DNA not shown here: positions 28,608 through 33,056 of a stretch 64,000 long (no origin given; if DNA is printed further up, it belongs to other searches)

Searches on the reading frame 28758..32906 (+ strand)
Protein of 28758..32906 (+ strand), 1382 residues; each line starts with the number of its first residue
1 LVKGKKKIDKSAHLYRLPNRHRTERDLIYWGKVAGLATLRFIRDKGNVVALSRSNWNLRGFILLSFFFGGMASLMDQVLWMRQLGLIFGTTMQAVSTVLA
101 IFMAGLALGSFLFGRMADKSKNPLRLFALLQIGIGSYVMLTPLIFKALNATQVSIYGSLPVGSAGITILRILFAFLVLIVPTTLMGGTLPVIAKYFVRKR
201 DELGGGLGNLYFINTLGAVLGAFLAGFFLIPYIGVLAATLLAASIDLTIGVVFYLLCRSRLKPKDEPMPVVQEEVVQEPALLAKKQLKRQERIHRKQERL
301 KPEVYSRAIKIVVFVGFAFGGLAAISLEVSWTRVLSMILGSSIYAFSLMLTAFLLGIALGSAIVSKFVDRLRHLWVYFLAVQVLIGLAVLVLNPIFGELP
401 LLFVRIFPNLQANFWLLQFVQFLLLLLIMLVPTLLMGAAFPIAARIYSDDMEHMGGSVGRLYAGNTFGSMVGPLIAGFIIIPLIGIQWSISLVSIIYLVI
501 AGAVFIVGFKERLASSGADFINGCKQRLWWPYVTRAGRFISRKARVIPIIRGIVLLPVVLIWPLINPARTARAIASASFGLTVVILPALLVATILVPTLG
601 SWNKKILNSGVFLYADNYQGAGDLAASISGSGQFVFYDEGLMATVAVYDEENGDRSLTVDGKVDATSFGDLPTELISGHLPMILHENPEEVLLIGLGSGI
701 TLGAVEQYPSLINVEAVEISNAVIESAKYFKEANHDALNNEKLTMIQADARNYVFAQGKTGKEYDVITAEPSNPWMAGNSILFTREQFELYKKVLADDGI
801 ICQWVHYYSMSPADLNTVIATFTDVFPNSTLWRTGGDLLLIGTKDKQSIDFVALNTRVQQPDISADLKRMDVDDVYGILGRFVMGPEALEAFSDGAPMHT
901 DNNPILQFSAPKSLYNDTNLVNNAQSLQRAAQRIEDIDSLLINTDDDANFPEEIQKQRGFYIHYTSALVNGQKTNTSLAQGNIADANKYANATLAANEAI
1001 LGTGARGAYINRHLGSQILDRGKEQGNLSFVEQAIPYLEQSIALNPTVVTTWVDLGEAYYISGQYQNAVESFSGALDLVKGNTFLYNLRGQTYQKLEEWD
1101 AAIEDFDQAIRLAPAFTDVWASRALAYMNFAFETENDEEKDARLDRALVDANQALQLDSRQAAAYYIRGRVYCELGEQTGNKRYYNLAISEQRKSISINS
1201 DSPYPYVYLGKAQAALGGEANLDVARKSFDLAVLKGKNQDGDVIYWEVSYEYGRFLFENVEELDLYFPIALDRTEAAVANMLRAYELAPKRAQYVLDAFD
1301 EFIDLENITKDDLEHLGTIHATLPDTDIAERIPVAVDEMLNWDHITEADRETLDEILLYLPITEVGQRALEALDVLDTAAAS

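Call 5: search_protein_families(library=pfam, proteins=[window:28758-32906:+], max_evalue=0.01)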
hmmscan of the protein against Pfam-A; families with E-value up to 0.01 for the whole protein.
window:28758-32906:+ (1382 aa): 15 families
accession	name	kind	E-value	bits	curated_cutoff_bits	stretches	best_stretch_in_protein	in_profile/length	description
PF01564.23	Spermine_synth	-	2.9e-20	73.1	22.9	1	678-827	9-154/186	Spermine/spermidine synthase domain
PF07690.21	MFS_1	-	3.2e-15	56.3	33.4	2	63-396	3-292/347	Major Facilitator Superfamily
PF00515.34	TPR_1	-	4.4e-15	55.2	27.8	1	1086-1114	4-32/34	Tetratricopeptide repeat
PF13414.12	TPR_11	-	3.3e-14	52.7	26.8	2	1090-1128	1-39/42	TPR repeat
PF13181.12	TPR_8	-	1.3e-13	50.3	25.7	1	1085-1115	3-33/34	Tetratricopeptide repeat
PF07719.23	TPR_2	-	1.4e-12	47.2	27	1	1085-1115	3-33/34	Tetratricopeptide repeat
PF13431.12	TPR_17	-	5e-11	42.4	24.4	0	1038-1069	2-33/34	Tetratricopeptide repeat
PF13371.12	TPR_9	-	1.5e-10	41.3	35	0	1032-1076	12-56/73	Tetratricopeptide repeat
PF13432.12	TPR_16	-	1.7e-08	35.2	32.7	1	1019-1080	1-62/65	Tetratricopeptide repeat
PF13424.12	TPR_12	-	2.6e-08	34.4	30.1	1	1049-1114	3-76/77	Tetratricopeptide repeat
PF13176.12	TPR_7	-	8.8e-05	22.7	27.9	0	1090-1118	6-34/36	Tetratricopeptide repeat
PF14559.12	TPR_19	-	0.00057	20.6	25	0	1062-1124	4-66/68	Tetratricopeptide repeat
PF23914.1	TPR_CcmH_CycH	-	0.003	17.9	42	0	1039-1081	40-82/158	Cytochrome c-type biogenesis protein H TPR domain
PF13374.12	TPR_10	-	0.0038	17.7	27.5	0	1086-1112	5-31/42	Tetratricopeptide repeat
PF13428.12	TPR_14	-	0.0092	17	23.5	0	1086-1126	4-42/44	Tetratricopeptide repeat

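Call 6: search_protein_families(library=ncbifam, proteins=[window:28758-32906:+], max_evalue=0.001)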
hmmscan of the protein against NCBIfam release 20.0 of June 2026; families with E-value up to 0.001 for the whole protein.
window:28758-32906:+ (1382 aa): 17 families
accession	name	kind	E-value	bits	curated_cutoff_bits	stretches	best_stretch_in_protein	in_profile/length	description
NF002956.0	PRK03612.1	equivalog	2.7e-36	125.1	472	3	679-802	291-414/522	polyamine aminopropyltransferase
NF037959.1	MFS_SpdSyn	subfamily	2.8e-36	125.3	40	3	88-259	19-184/480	fused MFS/spermidine synthase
NF002010.0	PRK00811.1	equivalog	4.2e-24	85.3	260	1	645-830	36-218/287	polyamine aminopropyltransferase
TIGR00417.1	speE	equivalog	1.1e-23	83.9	249.55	1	639-830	24-211/271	spermidine synthase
NF040959.1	MamA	equivalog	1.4e-11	44.3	200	1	1031-1129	87-183/204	magnetosome protein MamA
TIGR02521.1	type_IV_pilW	equivalog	6.6e-11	42.2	154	1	1048-1119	30-101/234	type IV pilus biogenesis/stability protein PilW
NF002435.0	PRK01581.1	equivalog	2.9e-10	39.8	537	1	687-819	150-278/374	polyamine aminopropyltransferase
TIGR02917.1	PEP_TPR_lipo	equivalog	1.4e-06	26.5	312.2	1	1034-1196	75-227/899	XrtA/PEP-CTERM system TPR-repeat protein PrsT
TIGR02552.1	LcrH_SycD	equivalog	2.8e-06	27.1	104.8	0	1043-1114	46-117/136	SycD/LcrH family type III secretion system chaperone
TIGR00990.1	3a0801s09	subfamily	3.4e-06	26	757.25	1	1062-1215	307-445/615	mitochondrial import receptor subunit TOM70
NF052312.1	T9SS_PorW_SprE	equivalog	6.9e-06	25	250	1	1028-1195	157-323/716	type IX secretion system periplasmic lipoprotein PorW/SprE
NF003380.0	PRK04457.1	equivalog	7.6e-06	25.1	304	1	682-801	64-176/265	polyamine aminopropyltransferase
NF008391.2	PRK11189.1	equivalog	0.00011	21.8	250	0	1021-1089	71-139/297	lipoprotein NlpI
TIGR03534.1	RF_mod_PrmC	equivalog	0.00028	20.5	199.1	1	676-771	77-164/253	peptide chain release factor N(5)-glutamine methyltransferase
NF011721.1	PRK15174.1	equivalog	0.0003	19.1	1200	1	975-1137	214-371/656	Vi polysaccharide transport protein VexE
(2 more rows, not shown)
